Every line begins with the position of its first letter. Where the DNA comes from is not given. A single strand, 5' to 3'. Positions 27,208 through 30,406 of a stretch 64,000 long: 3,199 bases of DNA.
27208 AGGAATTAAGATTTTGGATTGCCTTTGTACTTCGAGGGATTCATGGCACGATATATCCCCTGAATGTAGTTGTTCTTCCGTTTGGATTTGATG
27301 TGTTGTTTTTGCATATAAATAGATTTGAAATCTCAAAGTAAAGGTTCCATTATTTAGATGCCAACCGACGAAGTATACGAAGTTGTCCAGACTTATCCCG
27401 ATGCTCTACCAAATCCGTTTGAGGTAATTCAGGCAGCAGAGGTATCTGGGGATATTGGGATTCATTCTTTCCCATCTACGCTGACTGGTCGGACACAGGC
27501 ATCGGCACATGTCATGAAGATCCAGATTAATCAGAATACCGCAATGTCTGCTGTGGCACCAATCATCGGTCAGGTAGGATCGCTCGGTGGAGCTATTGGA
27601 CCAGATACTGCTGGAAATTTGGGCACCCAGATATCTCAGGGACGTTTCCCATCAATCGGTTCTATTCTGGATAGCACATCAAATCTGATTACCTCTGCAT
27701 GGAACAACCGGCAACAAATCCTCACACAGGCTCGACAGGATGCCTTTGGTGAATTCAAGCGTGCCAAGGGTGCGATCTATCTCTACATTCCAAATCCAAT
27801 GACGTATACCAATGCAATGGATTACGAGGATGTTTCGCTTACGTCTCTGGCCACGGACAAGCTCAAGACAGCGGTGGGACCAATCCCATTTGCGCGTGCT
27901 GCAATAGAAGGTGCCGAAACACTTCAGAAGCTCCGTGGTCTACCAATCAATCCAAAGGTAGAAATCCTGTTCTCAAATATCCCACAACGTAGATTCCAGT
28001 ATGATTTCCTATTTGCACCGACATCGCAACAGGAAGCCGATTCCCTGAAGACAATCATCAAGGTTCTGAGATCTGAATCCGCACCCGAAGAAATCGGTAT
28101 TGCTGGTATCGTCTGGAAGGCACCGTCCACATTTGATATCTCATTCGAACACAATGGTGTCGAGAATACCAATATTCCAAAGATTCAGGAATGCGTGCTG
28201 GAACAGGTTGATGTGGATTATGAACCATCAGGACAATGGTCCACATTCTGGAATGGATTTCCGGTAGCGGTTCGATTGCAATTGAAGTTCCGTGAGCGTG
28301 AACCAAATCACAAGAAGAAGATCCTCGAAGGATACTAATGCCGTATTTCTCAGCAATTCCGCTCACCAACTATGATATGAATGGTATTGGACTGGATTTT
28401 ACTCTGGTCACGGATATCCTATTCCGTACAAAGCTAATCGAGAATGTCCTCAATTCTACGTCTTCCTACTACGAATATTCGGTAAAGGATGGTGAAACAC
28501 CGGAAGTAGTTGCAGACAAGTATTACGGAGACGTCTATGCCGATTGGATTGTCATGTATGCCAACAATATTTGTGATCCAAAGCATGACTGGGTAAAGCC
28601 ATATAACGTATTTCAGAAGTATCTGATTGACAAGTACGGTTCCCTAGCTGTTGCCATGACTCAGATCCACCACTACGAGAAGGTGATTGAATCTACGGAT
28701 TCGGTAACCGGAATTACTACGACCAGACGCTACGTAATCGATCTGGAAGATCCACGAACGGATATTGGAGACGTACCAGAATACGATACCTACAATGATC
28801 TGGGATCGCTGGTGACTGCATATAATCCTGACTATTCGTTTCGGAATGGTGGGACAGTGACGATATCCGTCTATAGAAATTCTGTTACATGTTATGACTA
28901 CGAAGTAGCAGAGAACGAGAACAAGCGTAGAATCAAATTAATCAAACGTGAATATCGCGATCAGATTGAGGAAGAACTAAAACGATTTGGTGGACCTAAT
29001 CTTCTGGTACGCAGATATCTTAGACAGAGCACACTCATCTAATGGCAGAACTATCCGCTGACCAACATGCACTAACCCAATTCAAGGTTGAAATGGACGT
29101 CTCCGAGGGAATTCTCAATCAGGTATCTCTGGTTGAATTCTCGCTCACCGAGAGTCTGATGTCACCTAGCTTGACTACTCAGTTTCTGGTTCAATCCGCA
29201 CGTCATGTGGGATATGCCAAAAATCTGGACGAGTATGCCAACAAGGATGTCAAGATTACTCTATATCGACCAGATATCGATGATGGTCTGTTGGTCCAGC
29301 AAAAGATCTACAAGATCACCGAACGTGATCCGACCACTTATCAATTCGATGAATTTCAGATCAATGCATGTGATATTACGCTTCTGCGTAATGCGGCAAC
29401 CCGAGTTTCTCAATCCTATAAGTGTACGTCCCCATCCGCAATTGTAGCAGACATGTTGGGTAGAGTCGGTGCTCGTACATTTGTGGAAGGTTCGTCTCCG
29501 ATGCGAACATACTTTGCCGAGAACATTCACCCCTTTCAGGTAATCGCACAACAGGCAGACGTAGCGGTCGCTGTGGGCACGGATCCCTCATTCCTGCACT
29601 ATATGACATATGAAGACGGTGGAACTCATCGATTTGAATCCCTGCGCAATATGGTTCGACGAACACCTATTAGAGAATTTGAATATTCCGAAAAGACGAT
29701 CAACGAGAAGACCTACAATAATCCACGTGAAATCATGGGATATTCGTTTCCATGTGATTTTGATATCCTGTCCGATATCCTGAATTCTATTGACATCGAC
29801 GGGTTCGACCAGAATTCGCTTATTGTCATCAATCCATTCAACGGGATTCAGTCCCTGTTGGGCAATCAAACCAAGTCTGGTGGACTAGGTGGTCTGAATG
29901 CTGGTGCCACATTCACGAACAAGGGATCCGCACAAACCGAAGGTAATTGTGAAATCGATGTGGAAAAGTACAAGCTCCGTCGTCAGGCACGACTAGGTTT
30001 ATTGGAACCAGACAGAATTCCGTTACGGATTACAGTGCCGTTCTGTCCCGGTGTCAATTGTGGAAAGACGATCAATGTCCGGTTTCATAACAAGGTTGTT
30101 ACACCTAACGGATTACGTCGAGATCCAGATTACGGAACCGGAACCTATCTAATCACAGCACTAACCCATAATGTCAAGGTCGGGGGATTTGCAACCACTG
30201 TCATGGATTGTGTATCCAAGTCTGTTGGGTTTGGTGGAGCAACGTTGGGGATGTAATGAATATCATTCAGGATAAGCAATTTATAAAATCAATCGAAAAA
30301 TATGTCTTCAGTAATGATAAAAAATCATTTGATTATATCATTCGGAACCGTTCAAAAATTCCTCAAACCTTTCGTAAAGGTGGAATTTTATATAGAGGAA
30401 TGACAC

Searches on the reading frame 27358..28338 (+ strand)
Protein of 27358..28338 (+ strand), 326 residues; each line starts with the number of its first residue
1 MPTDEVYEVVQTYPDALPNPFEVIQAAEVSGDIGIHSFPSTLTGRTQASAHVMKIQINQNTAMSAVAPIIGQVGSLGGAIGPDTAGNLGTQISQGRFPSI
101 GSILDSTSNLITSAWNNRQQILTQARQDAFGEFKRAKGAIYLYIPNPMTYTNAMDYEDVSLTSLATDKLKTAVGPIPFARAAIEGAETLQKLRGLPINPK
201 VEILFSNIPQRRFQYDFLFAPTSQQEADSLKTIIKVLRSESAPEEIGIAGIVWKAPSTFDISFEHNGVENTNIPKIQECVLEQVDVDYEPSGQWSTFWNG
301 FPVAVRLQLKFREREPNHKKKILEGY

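Call 57: search_protein_families(library=phrogs, proteins=[window:27358-28338:+], max_evalue=0.00001)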
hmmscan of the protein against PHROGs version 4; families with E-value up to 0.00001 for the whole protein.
window:27358-28338:+ (326 aa): 1 family
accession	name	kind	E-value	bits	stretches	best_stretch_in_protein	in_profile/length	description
phrog_230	-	tail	1.6e-32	114.4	1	135-325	344-585/628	baseplate tail tube cap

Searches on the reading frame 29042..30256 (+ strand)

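Call 57: search_protein_families(library=phrogs, proteins=[window:29042-30256:+], max_evalue=0.00001)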
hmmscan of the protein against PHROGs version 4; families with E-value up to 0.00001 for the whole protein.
window:29042-30256:+ (404 aa): 1 family
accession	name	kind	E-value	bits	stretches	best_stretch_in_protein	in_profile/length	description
phrog_350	-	tail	1.8e-30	107.3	2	30-246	35-261/436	tail protein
